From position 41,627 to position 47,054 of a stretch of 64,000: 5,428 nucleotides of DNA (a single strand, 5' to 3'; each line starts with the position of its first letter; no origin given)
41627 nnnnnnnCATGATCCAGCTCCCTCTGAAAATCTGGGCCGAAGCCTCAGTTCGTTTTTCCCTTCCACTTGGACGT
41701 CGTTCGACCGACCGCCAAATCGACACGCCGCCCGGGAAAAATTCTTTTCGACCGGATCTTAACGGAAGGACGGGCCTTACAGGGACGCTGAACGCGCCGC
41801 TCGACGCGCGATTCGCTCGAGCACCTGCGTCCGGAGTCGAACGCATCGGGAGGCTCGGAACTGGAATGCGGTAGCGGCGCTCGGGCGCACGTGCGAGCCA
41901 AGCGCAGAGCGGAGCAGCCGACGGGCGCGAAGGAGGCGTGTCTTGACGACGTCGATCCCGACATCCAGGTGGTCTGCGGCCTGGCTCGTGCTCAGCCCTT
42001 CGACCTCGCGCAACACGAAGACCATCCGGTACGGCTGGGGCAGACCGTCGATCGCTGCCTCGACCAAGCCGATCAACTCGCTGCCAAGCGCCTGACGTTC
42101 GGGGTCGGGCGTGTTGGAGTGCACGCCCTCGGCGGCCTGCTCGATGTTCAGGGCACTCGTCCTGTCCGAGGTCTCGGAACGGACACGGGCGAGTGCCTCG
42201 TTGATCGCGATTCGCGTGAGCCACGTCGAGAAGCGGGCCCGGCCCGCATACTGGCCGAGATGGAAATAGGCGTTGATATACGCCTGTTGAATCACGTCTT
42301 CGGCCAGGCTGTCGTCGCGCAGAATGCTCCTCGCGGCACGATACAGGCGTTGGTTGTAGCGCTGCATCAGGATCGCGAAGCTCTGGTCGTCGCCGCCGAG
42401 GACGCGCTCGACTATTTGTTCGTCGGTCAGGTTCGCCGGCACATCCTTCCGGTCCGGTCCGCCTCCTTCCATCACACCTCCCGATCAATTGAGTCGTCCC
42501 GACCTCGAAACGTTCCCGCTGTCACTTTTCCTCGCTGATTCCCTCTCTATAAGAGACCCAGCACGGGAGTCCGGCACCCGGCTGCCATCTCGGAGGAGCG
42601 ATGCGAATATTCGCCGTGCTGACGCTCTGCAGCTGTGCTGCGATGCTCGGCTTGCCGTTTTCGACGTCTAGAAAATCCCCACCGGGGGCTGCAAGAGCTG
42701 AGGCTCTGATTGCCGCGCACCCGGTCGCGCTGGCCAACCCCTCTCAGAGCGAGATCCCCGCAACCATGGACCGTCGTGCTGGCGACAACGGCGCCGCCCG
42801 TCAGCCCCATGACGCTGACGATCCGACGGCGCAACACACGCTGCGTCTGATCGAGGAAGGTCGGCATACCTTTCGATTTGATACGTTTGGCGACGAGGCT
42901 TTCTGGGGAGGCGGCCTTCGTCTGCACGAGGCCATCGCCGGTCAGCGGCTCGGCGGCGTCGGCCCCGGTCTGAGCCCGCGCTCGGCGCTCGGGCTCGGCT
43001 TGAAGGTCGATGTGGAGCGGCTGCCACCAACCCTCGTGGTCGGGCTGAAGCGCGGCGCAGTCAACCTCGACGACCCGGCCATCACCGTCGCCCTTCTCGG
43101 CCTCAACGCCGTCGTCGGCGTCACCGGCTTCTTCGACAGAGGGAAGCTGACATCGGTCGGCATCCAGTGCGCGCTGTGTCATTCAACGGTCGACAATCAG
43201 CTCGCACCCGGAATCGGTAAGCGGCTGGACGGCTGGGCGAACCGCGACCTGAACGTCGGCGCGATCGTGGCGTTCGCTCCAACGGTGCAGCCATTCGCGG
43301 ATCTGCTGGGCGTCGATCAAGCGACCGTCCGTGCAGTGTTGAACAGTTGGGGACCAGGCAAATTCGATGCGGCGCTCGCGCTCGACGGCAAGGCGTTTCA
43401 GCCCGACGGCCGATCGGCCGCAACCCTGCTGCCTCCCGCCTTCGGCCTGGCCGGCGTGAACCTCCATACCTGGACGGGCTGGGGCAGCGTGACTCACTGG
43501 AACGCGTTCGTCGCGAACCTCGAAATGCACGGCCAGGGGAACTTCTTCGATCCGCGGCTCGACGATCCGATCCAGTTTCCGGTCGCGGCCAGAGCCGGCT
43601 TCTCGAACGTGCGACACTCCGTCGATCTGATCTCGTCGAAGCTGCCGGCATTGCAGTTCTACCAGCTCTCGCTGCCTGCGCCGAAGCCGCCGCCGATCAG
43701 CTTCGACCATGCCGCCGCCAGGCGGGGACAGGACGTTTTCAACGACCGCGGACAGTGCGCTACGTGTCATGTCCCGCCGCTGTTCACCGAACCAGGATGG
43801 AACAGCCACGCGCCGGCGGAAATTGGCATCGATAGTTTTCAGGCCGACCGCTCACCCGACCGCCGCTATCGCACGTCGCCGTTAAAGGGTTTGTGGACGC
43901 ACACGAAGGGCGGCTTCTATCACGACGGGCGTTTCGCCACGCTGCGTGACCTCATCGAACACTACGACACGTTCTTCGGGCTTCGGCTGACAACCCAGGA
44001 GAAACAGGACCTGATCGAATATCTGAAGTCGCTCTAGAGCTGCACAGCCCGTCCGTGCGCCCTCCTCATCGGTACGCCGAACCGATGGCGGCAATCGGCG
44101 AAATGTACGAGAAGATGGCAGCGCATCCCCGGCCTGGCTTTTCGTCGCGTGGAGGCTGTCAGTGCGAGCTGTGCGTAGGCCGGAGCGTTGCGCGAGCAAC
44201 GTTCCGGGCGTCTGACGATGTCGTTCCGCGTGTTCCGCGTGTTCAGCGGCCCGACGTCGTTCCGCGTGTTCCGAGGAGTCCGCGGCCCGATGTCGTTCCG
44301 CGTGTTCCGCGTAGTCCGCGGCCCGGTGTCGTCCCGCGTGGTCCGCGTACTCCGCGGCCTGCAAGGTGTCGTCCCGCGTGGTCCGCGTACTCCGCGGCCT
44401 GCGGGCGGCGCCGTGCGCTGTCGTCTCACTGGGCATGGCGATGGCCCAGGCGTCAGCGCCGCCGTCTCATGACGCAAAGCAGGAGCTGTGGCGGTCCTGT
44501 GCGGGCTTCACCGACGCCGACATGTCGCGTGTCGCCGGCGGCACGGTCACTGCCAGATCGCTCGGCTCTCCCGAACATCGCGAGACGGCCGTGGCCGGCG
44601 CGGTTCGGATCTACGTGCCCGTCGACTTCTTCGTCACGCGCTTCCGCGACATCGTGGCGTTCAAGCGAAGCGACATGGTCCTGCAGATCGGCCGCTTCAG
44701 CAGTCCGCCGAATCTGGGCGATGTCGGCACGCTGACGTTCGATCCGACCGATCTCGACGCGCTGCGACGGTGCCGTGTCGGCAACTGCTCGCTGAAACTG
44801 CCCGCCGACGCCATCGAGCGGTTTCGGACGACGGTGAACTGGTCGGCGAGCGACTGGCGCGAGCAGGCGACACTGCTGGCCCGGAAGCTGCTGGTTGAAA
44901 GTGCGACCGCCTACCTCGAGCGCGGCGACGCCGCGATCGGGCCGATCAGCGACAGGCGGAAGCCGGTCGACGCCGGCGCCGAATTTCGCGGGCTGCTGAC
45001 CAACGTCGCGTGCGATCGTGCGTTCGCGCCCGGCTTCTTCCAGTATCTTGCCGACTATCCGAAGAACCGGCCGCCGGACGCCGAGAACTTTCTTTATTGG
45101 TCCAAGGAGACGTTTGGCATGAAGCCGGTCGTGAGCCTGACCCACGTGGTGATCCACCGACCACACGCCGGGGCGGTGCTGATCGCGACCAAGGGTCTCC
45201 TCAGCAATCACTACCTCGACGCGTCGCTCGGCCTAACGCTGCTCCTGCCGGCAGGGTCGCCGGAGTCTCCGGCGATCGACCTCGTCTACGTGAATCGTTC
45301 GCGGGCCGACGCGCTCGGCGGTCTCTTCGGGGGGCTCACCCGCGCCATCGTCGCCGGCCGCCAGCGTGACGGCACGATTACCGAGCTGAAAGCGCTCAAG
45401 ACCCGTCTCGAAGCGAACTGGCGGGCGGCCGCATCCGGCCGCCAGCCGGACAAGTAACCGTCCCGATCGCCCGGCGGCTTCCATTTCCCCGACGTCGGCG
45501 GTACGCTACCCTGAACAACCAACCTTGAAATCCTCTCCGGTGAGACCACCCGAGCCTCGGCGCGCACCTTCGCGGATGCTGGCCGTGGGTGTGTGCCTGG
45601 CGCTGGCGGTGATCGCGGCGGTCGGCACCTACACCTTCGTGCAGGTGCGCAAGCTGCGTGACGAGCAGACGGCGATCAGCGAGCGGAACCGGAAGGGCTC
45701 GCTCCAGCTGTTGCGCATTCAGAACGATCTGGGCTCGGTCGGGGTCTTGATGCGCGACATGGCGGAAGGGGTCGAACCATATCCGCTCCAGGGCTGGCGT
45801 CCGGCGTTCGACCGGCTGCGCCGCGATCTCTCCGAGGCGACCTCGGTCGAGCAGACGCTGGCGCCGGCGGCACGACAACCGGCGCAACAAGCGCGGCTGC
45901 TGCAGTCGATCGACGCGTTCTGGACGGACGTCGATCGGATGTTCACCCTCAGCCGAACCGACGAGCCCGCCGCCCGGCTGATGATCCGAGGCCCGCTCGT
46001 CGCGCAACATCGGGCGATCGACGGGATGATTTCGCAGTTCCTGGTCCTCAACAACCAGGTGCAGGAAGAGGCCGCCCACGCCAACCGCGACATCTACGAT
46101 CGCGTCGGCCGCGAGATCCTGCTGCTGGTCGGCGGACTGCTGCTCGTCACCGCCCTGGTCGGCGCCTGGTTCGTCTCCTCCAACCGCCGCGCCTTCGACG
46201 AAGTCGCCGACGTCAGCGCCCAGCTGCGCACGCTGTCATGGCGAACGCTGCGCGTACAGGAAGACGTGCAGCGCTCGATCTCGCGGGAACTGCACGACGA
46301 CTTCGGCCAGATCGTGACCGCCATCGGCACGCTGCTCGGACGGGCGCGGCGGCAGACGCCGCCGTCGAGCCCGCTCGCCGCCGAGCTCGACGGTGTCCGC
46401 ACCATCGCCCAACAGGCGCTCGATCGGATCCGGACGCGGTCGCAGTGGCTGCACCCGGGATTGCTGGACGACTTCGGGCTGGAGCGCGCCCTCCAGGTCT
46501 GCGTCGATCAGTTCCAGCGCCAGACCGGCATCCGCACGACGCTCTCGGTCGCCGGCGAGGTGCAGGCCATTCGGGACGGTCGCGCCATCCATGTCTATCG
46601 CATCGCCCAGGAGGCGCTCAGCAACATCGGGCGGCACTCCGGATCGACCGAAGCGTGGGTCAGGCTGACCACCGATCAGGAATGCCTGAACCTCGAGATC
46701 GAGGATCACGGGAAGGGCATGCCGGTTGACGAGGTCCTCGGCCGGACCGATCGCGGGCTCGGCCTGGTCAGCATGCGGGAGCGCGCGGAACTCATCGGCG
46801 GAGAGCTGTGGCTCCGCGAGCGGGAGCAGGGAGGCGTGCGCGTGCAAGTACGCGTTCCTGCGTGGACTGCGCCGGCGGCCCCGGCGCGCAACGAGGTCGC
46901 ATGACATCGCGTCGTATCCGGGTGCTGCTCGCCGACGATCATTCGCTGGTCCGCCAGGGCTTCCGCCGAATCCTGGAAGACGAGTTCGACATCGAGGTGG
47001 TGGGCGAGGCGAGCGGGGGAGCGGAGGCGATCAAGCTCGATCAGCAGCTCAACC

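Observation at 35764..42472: Minus-strand regulatory super-cluster: ECF sigma / YCII / long ECF sigma / GAF-PAS hybrid kinase with HPt / REC-fused RsbW-like kinase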

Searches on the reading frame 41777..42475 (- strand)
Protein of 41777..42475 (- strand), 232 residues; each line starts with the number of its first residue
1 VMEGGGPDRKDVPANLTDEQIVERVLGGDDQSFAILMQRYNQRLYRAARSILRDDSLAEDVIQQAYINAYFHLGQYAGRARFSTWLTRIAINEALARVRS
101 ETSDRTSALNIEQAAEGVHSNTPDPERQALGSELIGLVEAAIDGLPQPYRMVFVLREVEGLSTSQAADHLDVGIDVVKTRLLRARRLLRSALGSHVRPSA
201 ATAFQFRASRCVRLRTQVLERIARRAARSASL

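Call 4: search_protein_families(library=pfam, proteins=[window:41777-42475:-], max_evalue=0.01)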
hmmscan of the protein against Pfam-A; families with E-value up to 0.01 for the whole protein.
window:41777-42475:- (232 aa): 4 families
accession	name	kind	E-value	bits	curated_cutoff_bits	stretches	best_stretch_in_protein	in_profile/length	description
PF04542.20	Sigma70_r2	-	1.2e-13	51.1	24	1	36-102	1-69/71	Sigma-70 region 2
PF08281.18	Sigma70_r4_2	-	4.2e-12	46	25.7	1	137-188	3-54/54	Sigma-70, region 4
PF04545.22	Sigma70_r4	-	1.7e-05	24.7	24.1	1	141-189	1-49/50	Sigma-70, region 4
PF07638.17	Sigma70_ECF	-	0.0004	20.8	21.1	1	20-191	6-182/185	ECF sigma factor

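Call 47: search_protein_families(library=ncbifam, proteins=[window:41777-42475:-], max_evalue=0.00001)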
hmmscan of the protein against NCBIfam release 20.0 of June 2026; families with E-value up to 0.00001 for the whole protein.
window:41777-42475:- (232 aa): 80 families (the best 25 are shown)
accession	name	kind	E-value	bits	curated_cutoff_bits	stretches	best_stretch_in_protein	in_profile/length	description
NF008888.0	PRK11922.1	equivalog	1.2e-72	244.3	204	1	11-225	10-229/231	RNA polymerase sigma factor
NF007223.0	PRK09641.1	equivalog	7.3e-33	114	209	1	18-193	5-185/187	RNA polymerase sigma factor SigW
TIGR02939.1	RpoE_Sigma70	equivalog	9e-33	113.9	236.15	1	17-190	6-184/190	RNA polymerase sigma factor RpoE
NF004113.0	PRK05602.1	equivalog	1.3e-32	113.1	208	1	13-194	27-203/211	RNA polymerase sigma factor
NF009166.1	PRK12513.1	equivalog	8.7e-31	107.1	206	1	15-195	6-189/193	RNA polymerase sigma factor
NF007225.0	PRK09643.1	equivalog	1.7e-29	102.9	190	1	15-199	11-189/204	RNA polymerase sigma factor SigM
TIGR02948.1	SigW_bacill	equivalog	1.1e-28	100.6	243.1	1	18-193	5-185/187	RNA polymerase sigma factor SigW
NF009171.0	PRK12518.1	equivalog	1.3e-24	87.1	208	1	11-192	7-184/191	RNA polymerase sigma factor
TIGR02937.1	sigma70-ECF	superfamily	2.4e-24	85.8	42.9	1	33-192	3-165/165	sigma-70 family RNA polymerase sigma factor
NF058625.1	sigma_PG0214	equivalog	3e-24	85.6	130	1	31-192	4-161/170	GFO_1088 family ECF-type sigma factor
NF009168.0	PRK12515.1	subfamily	5.9e-23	81.3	236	1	16-192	7-179/189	RNA polymerase sigma factor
NF009190.0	PRK12538.1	equivalog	7.5e-23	81.4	303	1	17-197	49-224/233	RNA polymerase sigma factor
TIGR02985.1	Sig70_bacteroi1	subfamily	3.7e-22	79.3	126.4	1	32-192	2-162/162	RNA polymerase sigma-70 factor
NF006930.0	PRK09415.1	subfamily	4.8e-22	78.7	198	1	33-192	18-175/179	RNA polymerase factor sigma C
TIGR02983.1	SigE-fam_strep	subfamily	8.1e-22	77.8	141.55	1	30-194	5-160/162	SigE family RNA polymerase sigma factor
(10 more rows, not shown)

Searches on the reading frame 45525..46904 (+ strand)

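Call 77: search_protein_families(library=pfam, proteins=[window:45525-46904:+], max_evalue=0.0001)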
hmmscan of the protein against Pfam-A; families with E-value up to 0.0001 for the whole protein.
window:45525-46904:+ (459 aa): 2 families
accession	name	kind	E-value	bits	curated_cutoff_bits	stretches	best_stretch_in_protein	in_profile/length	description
PF02518.31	HATPase_c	-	1.5e-15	58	26.4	1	354-446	3-109/111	Histidine kinase-, DNA gyrase B-, and HSP90-like ATPase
PF07730.19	HisKA_3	-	7.8e-10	39.6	24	1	251-312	4-66/68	Histidine kinase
